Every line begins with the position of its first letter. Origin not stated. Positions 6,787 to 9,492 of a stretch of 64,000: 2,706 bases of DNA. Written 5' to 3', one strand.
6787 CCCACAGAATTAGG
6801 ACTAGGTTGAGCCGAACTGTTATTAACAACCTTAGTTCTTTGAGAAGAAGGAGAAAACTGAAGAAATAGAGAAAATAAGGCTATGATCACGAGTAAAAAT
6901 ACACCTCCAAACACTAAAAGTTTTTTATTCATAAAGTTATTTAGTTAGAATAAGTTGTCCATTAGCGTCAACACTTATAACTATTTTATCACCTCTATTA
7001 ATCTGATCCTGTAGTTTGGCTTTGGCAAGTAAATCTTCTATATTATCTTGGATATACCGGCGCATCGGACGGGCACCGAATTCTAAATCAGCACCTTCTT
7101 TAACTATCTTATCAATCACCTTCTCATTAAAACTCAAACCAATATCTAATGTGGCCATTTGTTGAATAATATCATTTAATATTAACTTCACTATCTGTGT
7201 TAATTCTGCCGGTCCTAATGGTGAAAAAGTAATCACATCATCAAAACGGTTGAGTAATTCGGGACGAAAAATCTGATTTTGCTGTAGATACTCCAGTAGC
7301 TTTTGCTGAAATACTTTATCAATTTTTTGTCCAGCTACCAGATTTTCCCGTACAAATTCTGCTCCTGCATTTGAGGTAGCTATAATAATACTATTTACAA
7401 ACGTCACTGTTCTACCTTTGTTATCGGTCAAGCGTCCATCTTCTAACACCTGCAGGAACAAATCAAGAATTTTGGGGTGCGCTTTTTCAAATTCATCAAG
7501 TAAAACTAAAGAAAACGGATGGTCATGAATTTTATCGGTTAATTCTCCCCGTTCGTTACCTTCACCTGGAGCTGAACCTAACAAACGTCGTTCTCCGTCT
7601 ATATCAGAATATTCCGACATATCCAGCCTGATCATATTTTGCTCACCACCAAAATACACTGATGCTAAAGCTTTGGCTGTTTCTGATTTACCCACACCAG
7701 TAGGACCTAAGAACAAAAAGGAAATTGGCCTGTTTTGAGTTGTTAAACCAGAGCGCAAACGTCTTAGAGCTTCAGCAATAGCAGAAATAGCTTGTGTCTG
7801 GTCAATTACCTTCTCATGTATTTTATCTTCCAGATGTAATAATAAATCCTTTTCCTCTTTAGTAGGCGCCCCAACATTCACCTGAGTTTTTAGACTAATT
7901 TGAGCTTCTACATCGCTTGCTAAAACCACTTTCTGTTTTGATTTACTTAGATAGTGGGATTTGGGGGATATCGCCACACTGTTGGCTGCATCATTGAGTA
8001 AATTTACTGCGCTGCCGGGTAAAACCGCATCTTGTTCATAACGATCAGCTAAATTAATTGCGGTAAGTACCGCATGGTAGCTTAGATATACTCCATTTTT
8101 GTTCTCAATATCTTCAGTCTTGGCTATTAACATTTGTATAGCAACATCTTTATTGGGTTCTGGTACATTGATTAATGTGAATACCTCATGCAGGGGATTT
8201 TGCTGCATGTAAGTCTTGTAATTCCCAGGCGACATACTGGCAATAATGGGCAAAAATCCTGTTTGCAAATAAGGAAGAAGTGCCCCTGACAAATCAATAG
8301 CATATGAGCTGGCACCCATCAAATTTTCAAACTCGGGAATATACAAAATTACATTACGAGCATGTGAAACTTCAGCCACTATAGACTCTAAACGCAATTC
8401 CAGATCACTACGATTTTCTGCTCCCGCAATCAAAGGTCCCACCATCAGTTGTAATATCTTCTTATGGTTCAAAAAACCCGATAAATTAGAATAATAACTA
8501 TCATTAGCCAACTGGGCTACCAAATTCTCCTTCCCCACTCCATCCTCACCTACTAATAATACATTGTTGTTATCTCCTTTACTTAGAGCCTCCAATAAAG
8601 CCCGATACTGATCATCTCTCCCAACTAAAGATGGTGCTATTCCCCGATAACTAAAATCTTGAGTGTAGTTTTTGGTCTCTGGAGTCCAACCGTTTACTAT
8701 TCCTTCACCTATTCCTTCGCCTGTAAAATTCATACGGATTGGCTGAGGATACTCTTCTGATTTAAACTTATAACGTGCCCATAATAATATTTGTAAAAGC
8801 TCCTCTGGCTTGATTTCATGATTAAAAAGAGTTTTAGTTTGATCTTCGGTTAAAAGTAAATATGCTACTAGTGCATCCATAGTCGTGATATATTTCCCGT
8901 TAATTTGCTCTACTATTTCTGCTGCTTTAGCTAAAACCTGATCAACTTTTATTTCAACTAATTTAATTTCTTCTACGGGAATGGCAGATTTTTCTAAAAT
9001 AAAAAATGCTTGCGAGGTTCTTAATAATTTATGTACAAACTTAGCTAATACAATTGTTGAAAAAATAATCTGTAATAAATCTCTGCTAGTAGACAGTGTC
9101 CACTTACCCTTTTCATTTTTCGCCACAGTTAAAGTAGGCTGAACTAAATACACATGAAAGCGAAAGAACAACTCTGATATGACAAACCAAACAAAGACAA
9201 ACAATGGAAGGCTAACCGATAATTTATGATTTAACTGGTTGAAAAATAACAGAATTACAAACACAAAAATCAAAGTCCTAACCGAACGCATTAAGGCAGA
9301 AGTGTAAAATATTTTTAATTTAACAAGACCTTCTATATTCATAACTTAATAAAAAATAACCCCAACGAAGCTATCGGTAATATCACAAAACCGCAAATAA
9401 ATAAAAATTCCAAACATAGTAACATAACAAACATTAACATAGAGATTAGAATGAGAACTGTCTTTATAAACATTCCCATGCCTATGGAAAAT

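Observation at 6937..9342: Membrane-anchored Hsp100-like protein whose first ATPase domain is degenerate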

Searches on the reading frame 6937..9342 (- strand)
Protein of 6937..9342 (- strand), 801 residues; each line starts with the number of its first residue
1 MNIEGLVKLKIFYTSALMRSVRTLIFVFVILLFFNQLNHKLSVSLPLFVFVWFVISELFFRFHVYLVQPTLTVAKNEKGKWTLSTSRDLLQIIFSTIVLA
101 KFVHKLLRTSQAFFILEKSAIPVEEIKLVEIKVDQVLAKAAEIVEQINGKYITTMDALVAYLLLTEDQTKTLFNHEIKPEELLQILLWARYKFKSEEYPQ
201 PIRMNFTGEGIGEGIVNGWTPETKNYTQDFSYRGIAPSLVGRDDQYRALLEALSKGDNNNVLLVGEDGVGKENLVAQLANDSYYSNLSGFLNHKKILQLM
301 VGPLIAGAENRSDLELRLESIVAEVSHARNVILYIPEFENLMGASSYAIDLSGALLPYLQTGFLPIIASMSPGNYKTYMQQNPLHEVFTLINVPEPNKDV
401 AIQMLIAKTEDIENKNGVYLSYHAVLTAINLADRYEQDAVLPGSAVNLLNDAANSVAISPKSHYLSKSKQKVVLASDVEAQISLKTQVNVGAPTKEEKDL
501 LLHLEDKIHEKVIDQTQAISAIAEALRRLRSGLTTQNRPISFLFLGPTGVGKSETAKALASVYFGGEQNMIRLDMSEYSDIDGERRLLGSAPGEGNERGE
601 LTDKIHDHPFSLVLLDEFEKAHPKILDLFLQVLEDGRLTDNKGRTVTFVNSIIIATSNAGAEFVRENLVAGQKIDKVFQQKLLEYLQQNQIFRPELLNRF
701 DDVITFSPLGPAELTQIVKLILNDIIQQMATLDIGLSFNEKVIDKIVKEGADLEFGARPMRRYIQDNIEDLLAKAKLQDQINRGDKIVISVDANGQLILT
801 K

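Call 3: search_protein_families(library=pfam, proteins=[window:6937-9342:-], max_evalue=0.01)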
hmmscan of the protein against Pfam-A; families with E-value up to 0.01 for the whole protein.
window:6937-9342:- (801 aa): 17 families
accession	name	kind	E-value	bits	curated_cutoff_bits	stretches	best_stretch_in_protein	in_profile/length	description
PF07724.20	AAA_2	-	9.7e-44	149.8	27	1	540-702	4-165/166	AAA domain (Cdc48 subfamily)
PF10431.15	ClpB_D2-small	-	1.2e-19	70.5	21.9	1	709-789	1-81/81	C-terminal, D2-small domain, of ClpB protein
PF07728.20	AAA_5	-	3e-13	50.4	22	1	542-660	2-124/139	AAA domain (dynein-related subfamily)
PF00004.35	AAA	-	8.1e-10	39.7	21.2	1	543-679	2-128/131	ATPase family associated with various cellular activities (AAA)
PF00158.32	Sigma54_activat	-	1.2e-08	35.3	20.2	1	535-659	18-143/168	Sigma-54 interaction domain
PF13191.12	AAA_16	-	2.2e-08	35.2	32.6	1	239-286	2-52/167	AAA ATPase domain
PF17871.7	AAA_lid_9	-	4.6e-07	30.1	22.8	1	398-466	2-70/104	AAA lid domain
PF13401.12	AAA_22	-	7.8e-05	23.4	27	0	543-634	9-109/130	AAA domain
PF05673.19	DUF815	-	0.00016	21.3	23.8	0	247-284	38-79/249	Protein of unknown function (DUF815)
PF20720.3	nSTAND3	-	0.00032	20.9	27.2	0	246-281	7-40/155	Novel STAND NTPase 3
PF12775.13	AAA_7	-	0.00042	20.3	25.8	0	246-281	22-56/181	P-loop containing dynein motor region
PF03193.22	RsgA_GTPase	-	0.0021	18.4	30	0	239-281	88-129/174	RsgA GTPase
PF14532.12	Sigma54_activ_2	-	0.0026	18.5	25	0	250-341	14-81/138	Sigma-54 interaction domain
PF06414.18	Zeta_toxin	-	0.005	16.7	22.3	0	533-578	10-54/199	Zeta toxin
PF01695.23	IstB_IS21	-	0.0051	16.8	24.1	0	513-560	67-113/238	IstB-like ATP binding protein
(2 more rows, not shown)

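Call 4: search_protein_families(library=ncbifam, proteins=[window:6937-9342:-], max_evalue=0.01)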
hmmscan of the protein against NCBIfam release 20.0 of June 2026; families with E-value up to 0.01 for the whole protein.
window:6937-9342:- (801 aa): 30 families (the best 25 are shown)
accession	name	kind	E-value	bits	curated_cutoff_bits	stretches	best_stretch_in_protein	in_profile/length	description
TIGR03346.1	chaperone_ClpB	equivalog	9e-132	441.1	1232.1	2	470-794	525-848/853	ATP-dependent chaperone ClpB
TIGR02639.1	ClpA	equivalog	1.2e-118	397.3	993.15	1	127-790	76-733/734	ATP-dependent Clp protease ATP-binding subunit ClpA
NF033606.1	heat_AAA_ClpK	exception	2.9e-108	363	1900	2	473-793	576-900/949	heat shock survival AAA family ATPase ClpK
NF033607.0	disagg_AAA_ClpG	exception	3.3e-106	356.2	1900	2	468-794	550-879/932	AAA family protein disaggregase ClpG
NF008118.0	PRK10865.1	equivalog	5.6e-106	355.4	1417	2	482-794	540-851/857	ATP-dependent chaperone ClpB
TIGR03345.1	VI_ClpV1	equivalog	2.3e-103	347.1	884.95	2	473-785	529-844/852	type VI secretion system ATPase TssH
NF008263.0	PRK11034.1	equivalog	7.3e-90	301.9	1350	1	223-795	173-739/758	ATP-dependent Clp protease ATP-binding subunit ClpA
NF003745.1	PRK05342.1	equivalog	1.9e-08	33.6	359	1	680-781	280-389/418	ATP-dependent Clp protease ATP-binding subunit ClpX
NF008485.2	PRK11388.1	equivalog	1.1e-07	30.5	551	1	530-703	346-509/643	dihydroxyacetone kinase operon transcriptional regulator DhaR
NF001679.0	PRK00440.1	equivalog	4.4e-06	26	303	1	519-617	20-111/322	replication factor C small subunit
TIGR02974.1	phageshock_pspF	equivalog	5.2e-06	25.9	443.55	1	531-706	16-182/336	phage shock protein operon transcriptional activator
TIGR02928.1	TIGR02928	subfamily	1.1e-05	24.5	181.3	0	505-559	10-60/366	orc1/cdc6 family replication initiation protein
TIGR03499.1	FlhF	equivalog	1.2e-05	25.4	174.15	0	500-564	152-223/286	flagellar biosynthesis GTPase FlhF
NF003229.0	PRK04195.1-5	equivalog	2.3e-05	23.3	280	0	510-591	17-93/413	replication factor C large subunit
NF009067.0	PRK12402.1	equivalog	4.5e-05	22.6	317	0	523-577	21-76/340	replication factor C small subunit 2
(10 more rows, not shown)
